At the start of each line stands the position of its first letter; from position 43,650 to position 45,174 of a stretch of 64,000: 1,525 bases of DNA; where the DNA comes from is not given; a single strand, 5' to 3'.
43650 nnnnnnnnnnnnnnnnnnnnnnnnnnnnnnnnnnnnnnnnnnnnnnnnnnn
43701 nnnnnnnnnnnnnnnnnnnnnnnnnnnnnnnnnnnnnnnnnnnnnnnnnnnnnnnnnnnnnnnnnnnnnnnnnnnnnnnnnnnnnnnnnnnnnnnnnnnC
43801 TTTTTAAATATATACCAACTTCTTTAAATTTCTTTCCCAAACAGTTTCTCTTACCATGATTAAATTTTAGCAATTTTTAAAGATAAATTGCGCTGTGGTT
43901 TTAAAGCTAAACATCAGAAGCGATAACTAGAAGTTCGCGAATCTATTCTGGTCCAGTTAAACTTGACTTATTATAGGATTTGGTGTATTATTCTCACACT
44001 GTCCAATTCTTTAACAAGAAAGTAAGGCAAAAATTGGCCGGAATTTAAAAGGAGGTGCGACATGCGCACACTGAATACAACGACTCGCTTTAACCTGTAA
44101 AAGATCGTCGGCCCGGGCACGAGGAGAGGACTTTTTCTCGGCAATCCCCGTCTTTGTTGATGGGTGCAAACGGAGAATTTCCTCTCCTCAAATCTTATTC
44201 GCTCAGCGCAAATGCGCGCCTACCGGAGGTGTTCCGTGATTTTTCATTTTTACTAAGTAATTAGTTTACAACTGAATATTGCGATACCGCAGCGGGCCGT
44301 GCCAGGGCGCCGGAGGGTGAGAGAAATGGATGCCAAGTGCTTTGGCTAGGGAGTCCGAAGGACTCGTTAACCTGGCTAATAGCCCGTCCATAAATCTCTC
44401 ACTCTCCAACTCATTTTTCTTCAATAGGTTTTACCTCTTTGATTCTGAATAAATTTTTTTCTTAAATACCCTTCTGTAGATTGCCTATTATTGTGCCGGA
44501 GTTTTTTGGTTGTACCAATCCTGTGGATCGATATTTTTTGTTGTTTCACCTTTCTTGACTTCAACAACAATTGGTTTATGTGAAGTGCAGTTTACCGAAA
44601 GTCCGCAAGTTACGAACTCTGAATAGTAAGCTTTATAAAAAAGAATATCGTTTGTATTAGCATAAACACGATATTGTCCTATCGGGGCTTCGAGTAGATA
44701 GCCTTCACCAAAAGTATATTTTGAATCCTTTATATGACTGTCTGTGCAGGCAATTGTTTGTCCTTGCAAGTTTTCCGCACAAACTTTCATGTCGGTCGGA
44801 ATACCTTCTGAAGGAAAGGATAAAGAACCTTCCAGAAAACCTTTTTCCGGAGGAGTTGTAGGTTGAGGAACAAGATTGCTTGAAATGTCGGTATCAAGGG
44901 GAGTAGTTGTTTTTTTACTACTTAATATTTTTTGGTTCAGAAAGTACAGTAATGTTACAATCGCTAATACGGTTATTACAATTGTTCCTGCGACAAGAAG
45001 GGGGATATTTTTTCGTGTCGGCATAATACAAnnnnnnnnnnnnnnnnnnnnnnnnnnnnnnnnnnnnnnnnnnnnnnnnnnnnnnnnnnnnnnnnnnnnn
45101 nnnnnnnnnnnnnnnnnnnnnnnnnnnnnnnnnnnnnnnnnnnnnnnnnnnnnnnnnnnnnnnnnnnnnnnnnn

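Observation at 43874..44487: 614-bp ORF-free, GC-rich island with a near-consensus promoter and a strongly SD-led 12-codon ORF: candidate structured ncRNA or leader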

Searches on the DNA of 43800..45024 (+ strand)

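Call 4: search_rna_families(source=window, start=43800, end=44560, threshold=evalue, max_evalue=10, show_alignments=4)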
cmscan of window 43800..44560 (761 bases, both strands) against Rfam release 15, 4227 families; matches with E-value up to 10: 3.
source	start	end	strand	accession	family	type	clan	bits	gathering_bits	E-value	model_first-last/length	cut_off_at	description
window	44177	44267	-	RF03020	RT-17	Gene; sRNA;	-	15.5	40.4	5.2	1-95/95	no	RT-17 RNA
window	44119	44191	+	RF00997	mir-942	Gene; miRNA;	-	15.5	100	7.5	1-86/86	no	mir-942 microRNA precursor family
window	43857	43904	-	RF01726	SAM-II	Cis-reg; riboswitch;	-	14.5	44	8.7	1-60/60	no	SAM-II riboswitch aptamer (SAM-II long loop)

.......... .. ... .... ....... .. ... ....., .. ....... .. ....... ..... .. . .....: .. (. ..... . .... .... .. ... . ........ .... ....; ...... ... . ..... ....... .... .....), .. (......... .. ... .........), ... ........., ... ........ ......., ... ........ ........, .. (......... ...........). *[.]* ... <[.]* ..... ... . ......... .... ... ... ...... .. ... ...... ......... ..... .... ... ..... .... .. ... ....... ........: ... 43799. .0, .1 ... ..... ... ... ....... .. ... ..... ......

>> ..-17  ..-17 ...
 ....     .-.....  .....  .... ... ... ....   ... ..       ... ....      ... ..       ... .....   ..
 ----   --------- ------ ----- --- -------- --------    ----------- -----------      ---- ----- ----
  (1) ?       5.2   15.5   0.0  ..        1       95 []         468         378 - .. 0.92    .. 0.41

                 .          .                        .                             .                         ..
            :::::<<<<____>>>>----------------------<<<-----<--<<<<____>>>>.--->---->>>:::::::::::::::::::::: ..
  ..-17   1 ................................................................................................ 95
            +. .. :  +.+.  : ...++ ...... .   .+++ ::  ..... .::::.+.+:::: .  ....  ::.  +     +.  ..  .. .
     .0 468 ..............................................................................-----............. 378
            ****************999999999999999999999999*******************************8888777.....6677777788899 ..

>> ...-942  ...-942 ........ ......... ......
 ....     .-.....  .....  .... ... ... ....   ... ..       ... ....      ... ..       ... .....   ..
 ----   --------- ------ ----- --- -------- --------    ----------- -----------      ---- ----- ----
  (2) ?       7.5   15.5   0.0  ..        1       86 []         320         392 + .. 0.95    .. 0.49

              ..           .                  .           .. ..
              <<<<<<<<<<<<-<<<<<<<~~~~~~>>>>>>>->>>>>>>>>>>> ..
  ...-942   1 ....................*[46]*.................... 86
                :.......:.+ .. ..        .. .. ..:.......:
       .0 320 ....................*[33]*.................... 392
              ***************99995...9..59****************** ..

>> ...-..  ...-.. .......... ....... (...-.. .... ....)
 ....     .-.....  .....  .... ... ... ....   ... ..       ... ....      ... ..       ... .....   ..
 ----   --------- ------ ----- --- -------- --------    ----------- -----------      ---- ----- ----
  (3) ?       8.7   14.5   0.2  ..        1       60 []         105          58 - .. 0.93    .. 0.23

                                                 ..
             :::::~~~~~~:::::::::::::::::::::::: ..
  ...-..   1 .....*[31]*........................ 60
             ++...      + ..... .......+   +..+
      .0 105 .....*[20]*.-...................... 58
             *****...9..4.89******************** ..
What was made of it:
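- On Riboswitch / cis-regulatory leader: The only one listed is SAM-II at E = 8.7 in an AT-rich flank (call 4).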

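Call 38: search_dna_similar(query=window:43950-44440:+, collection=phages, mode=distant, max_evalue=0.01)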
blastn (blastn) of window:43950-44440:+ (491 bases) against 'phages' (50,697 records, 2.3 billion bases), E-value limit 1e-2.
No match.

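Call 48: search_rna_families(source=L003, start=5523, end=6110, threshold=evalue, max_evalue=10)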
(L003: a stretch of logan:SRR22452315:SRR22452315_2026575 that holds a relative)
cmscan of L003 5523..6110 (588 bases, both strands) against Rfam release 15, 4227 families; matches with E-value up to 10: 5.
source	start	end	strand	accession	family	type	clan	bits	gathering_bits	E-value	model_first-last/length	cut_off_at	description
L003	5734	5787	-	RF00681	mir-198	Gene; miRNA;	-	16.8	70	2.2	1-62/62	no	mir-198 microRNA precursor family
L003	5602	5686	+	RF00912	mir-877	Gene; miRNA;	-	15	47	6.1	1-86/86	no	mir-877 microRNA precursor family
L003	5593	5689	+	RF04288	mir-9201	Gene; miRNA;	CL00147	14.5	95.5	4.5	1-81/81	no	mir-9201 microRNA precursor family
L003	5594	5693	+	RF03777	MIR533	Gene; miRNA;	-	14.2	80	5.1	1-125/125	no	MIR533 microRNA precursor family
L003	5703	5739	+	RF02182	ST7-AS2_2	Gene; lncRNA;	-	12.7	45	2.2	1-47/47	no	ST7 antisense RNA 2 conserved region 2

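Call 49: search_rna_families(source=L002, start=5523, end=6072, threshold=evalue, max_evalue=10)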
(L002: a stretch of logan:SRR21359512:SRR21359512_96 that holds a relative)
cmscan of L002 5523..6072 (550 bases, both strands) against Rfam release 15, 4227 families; matches with E-value up to 10: 4.
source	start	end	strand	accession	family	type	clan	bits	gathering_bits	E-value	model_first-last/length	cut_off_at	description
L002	5613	5710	+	RF00752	mir-14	Gene; miRNA;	-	21.3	53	0.056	1-63/63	no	mir-14 microRNA precursor family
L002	5642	5679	-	RF01291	SNORD97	Gene; snRNA; snoRNA; CD-box;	-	15.3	45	6.3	1-142/142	no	Small nucleolar RNA SNORD97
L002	5879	5918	-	RF04306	HCV_SL8001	Cis-reg;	-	13.4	41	9.1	1-58/58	no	Hepatitis C virus stem-loop SL8001 RNA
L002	5815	5929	+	RF02924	skipping-rope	Gene; sRNA;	-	13.1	36.7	5.3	1-80/80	no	skipping-rope RNA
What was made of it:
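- On SRP RNA (4.5S / large): No hit at E<=10 (calls 4, 48, 49).
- No hit to any of these families, even at E<=10, in three copies (calls 4, 48, 49). It matches no known aptamer (calls 4, 48, 49).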

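Call 69: search_dna_similar(query=window:43950-44440:+, collection=plasmids, mode=distant, max_evalue=0.01)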
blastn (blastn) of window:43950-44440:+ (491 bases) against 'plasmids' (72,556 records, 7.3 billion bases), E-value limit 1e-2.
No match.
